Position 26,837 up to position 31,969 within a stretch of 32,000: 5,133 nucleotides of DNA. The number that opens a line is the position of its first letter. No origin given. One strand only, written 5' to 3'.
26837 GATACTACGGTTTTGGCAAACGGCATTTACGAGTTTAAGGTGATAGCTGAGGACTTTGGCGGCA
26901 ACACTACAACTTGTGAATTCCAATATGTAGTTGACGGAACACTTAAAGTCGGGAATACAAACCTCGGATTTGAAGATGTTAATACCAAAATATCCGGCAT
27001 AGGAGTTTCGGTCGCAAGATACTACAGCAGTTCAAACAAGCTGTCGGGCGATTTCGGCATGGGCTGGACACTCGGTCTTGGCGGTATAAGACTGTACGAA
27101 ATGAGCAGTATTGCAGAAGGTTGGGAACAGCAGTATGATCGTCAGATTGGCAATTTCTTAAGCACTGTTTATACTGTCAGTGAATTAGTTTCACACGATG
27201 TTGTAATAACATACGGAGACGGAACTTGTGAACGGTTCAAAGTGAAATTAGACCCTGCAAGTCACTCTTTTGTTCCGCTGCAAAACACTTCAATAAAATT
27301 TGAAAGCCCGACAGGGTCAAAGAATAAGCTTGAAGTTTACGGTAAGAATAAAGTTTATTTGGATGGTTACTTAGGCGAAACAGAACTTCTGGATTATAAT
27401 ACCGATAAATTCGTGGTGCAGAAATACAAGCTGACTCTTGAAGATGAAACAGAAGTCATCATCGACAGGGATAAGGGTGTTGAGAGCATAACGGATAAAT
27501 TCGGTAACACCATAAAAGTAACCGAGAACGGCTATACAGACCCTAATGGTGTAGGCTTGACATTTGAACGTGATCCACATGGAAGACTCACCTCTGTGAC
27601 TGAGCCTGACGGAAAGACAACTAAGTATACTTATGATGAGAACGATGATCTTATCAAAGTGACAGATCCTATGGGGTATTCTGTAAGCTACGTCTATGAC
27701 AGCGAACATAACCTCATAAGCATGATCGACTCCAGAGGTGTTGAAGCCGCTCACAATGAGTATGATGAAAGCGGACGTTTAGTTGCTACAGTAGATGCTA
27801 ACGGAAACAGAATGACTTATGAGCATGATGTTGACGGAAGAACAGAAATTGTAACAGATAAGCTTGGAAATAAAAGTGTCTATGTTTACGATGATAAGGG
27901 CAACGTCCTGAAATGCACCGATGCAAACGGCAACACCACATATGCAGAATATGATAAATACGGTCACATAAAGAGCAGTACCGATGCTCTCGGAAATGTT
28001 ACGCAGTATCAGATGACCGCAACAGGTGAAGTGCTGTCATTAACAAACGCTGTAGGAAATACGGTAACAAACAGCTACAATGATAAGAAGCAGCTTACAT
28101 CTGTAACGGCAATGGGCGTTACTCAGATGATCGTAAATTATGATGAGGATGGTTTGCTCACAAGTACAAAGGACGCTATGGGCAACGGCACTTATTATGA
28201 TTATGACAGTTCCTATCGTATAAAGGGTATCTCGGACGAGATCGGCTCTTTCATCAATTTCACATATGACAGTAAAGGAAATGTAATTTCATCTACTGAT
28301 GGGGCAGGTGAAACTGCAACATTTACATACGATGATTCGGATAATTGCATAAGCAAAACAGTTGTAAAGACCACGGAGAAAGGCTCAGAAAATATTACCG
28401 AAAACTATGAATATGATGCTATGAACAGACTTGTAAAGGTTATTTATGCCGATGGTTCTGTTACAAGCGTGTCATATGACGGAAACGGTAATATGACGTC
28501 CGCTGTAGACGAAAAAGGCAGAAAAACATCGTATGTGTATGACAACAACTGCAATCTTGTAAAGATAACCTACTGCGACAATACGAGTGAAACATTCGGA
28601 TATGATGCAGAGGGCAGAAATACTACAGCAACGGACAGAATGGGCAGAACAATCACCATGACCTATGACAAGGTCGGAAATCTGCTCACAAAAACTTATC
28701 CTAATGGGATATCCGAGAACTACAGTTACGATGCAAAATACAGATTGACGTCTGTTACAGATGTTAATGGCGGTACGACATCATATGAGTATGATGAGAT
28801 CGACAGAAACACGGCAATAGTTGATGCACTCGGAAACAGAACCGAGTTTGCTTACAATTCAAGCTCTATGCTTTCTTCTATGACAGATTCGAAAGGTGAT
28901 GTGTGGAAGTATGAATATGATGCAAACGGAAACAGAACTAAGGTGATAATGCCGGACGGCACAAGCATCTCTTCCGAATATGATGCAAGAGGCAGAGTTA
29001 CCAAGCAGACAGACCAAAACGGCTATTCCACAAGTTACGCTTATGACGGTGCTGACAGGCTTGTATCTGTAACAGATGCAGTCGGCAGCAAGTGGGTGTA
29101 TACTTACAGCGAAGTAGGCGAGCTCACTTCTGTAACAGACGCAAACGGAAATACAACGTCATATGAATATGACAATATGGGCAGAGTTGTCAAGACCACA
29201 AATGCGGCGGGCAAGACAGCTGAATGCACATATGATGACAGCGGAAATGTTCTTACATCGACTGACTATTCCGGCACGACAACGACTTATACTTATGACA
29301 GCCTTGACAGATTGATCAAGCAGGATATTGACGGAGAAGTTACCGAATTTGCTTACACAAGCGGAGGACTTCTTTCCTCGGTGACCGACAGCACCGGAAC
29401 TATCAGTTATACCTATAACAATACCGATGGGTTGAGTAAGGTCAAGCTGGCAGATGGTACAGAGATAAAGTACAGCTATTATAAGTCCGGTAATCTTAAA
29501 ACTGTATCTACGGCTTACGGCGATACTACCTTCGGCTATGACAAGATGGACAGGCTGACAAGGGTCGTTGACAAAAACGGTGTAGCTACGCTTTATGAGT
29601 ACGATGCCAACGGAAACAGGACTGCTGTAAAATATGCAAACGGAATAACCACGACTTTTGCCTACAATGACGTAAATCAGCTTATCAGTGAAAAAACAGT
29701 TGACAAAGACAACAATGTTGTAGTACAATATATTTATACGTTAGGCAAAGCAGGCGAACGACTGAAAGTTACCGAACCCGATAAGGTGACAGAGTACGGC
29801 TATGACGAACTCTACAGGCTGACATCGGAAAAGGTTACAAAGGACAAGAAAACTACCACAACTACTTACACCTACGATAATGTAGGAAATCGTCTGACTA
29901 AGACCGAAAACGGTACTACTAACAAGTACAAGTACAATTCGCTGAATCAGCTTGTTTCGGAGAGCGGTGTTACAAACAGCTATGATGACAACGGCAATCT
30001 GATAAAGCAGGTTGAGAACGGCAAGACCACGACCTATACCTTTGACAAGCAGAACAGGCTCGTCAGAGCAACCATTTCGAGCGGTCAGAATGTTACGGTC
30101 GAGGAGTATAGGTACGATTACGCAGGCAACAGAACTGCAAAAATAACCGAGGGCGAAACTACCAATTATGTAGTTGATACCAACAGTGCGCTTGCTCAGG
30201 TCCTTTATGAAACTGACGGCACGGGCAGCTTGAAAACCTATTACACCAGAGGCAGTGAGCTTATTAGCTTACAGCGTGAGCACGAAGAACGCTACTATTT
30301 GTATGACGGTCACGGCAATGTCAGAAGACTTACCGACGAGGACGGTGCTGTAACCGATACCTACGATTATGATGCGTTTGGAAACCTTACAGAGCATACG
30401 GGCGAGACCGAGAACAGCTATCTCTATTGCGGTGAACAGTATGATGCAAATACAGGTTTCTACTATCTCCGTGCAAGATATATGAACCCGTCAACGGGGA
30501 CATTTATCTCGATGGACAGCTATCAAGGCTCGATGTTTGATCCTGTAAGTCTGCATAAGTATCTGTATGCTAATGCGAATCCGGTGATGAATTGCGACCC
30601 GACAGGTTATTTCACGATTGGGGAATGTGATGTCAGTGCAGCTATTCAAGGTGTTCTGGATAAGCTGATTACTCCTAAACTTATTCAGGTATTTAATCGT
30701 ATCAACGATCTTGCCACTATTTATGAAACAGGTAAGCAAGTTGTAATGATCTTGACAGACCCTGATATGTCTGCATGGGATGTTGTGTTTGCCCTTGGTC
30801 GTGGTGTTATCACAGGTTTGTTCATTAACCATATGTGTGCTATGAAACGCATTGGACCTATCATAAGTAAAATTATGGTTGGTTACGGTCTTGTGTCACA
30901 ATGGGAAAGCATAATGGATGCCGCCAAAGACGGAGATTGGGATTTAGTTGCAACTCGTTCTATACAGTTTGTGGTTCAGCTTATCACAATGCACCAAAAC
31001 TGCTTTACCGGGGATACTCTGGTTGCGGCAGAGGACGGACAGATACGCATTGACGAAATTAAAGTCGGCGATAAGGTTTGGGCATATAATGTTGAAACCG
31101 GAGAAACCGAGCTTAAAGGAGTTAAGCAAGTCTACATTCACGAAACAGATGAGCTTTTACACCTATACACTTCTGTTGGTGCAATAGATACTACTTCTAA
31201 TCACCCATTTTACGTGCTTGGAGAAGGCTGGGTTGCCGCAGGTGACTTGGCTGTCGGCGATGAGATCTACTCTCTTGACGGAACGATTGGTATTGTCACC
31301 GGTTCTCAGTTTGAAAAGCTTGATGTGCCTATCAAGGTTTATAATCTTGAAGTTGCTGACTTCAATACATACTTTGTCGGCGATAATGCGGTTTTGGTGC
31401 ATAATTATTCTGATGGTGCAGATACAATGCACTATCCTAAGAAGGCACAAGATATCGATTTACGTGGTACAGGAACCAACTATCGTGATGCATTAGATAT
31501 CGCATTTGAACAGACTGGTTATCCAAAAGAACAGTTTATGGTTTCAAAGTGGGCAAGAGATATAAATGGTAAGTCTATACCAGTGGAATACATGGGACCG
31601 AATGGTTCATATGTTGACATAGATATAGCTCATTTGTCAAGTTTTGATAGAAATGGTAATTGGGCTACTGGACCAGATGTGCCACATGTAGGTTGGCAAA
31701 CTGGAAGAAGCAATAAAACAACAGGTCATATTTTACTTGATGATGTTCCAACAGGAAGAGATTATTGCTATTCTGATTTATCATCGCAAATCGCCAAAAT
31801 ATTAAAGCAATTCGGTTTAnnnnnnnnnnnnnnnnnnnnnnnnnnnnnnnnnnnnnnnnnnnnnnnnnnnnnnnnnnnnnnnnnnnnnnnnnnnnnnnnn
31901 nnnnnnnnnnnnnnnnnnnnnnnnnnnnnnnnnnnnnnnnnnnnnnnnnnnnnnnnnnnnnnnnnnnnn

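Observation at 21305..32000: A 10.5-kb Sec-signal RHS/YD polymorphic toxin locus in a cellulosomal Gram-positive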

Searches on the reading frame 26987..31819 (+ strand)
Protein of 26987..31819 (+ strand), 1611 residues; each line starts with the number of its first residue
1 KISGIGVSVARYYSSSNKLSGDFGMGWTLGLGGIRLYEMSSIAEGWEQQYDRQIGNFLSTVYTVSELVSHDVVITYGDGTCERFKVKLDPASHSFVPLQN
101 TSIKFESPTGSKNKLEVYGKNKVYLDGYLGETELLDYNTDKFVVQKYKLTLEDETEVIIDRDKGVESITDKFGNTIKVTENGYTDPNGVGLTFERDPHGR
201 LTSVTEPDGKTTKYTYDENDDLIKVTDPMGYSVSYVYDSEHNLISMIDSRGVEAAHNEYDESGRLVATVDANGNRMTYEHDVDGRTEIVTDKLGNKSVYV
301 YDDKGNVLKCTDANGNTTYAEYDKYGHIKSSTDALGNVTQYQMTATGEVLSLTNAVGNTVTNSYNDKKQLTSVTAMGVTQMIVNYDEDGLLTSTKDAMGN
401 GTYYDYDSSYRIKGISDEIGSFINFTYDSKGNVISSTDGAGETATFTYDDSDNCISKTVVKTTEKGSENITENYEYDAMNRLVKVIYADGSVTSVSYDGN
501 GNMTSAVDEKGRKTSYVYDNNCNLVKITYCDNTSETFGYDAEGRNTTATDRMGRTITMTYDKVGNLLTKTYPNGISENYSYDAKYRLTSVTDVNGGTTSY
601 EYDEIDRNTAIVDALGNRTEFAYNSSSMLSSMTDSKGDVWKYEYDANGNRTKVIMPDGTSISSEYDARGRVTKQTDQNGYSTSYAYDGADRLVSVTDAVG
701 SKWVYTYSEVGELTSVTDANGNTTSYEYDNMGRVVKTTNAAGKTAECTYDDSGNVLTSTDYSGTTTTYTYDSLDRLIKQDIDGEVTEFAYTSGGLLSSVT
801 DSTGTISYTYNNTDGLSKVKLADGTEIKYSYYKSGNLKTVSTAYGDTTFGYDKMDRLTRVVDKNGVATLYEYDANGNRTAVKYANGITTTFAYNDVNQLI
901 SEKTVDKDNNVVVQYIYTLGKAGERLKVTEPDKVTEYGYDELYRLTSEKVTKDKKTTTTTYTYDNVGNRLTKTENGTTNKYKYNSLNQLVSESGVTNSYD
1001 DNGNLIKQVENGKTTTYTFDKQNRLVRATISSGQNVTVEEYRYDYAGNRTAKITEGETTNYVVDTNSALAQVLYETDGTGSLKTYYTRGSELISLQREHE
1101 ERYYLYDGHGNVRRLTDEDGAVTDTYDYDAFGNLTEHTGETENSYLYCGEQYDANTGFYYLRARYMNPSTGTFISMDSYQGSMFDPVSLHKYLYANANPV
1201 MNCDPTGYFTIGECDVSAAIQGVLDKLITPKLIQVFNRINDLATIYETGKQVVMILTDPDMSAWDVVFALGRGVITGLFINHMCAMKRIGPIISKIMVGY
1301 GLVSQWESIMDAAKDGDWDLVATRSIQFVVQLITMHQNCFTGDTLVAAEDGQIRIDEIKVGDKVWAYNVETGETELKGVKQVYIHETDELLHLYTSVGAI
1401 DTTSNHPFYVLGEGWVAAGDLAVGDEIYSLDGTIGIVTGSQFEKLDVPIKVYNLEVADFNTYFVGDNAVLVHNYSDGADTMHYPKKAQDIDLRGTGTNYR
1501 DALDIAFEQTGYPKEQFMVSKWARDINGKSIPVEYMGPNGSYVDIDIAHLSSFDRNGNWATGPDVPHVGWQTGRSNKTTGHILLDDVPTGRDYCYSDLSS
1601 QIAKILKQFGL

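Call 67: search_solved_structures(query=window:26987-31819:+, max_evalue=0.001)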
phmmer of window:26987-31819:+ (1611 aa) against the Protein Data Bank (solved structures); distinct sequences matched with E-value up to 0.001: 16.
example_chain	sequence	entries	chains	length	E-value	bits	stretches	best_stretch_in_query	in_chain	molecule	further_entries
8h8a_A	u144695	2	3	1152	1.4e-56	195.2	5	990-1208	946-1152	Putative Rhs-family protein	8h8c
8h8b_A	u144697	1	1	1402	9.3e-56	192.4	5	600-774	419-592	Putative Rhs-family protein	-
7q97_A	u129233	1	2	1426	6.6e-48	166.4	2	616-1209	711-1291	Rhs family protein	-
8cp6_B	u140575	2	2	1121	8e-48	166.1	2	586-846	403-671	Toxin protein Tse5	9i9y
8qja_A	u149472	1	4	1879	4.2e-43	150.5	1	384-1192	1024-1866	Putative type VI secretion system YD repeat-containing Rhs element Vgr protein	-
8qjd_A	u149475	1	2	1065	7.2e-41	143.1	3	506-771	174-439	Salmonella bongori Rhs core domain (residues 360-1420)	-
8qjb_A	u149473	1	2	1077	7.3e-41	143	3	506-771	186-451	T6SS-associated Rhs core domain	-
8qjc_A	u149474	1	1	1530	1.5e-40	142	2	506-771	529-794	T6SS-associated Rhs core and toxin domain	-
9pt5_A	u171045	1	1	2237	8.8e-40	139.5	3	284-862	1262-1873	Teneurin-like protein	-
9ifo_A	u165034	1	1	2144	6e-39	136.7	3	284-781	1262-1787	Teneurin-Like Protein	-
8uy4_A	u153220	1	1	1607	1.4e-37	132.2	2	473-733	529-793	Tse15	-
8uxt_A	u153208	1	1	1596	4.2e-37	130.6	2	474-851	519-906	Tse15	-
7pq5_L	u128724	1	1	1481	1.3e-36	129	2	548-818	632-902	Tre23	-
2lwy_A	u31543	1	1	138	1.1e-30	109.3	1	1339-1473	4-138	BACTERIAL INTEIN-LIKE DOMAIN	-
9on3_A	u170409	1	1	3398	7.8e-10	40.2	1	996-1213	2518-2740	SGS4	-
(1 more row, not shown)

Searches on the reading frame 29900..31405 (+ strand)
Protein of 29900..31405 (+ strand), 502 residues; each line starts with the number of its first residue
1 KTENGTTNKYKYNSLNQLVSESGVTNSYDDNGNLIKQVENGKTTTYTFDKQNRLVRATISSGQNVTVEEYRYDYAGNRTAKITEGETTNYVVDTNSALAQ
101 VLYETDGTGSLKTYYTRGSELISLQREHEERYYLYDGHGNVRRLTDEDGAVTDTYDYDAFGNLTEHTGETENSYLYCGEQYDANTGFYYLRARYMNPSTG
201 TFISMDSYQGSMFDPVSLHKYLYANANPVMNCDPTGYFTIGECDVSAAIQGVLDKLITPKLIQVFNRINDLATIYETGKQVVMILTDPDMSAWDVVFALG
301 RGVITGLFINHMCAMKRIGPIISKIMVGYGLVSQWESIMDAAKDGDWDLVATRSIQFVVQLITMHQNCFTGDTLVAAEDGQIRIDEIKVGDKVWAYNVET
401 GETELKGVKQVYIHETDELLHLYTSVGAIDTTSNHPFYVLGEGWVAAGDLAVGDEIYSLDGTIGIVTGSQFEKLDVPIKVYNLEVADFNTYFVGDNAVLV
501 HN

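Call 75: find_related_loci(query=window:29900-31405:+, collection=metagenome_contigs, flank=3000)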
Query window:29900-31405:+ (502 aa) in metagenome_contigs; peptide patterns used: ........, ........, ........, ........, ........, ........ (x = any residue, [..] = any of these).
600 stretches matched a pattern (row limit reached: there are more); 539 encode a relative of the query (tblastn E <= 1e-3); the best 80 are kept; 80 distinct loci.
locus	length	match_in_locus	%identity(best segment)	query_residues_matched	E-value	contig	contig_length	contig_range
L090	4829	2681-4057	70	44-502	0e+0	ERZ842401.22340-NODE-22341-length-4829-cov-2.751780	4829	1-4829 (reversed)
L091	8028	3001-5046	60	1-502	0e+0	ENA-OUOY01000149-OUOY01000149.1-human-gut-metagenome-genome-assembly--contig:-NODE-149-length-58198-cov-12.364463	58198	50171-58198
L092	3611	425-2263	58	1-502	0e+0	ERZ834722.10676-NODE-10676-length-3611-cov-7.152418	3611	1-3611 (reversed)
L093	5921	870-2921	62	177-502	2e-140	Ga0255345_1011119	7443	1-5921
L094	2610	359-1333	47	1-323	7e-86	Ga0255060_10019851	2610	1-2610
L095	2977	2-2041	64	73-270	3e-67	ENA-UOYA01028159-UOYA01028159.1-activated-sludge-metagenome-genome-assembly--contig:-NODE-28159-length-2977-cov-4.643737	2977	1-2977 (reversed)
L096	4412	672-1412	47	7-257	2e-64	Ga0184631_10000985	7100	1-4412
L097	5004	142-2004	48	2-238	5e-64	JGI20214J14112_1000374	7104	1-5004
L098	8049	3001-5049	45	1-246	1e-60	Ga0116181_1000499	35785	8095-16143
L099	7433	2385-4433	45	1-246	1e-60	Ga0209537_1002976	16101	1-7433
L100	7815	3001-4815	40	5-347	7e-60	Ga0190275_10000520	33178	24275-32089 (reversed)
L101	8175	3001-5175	32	9-502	5e-60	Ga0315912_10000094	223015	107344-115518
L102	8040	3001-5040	41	4-337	5e-59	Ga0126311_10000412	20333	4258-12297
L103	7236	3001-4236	33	71-502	5e-59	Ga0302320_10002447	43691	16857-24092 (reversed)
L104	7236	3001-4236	33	71-502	5e-59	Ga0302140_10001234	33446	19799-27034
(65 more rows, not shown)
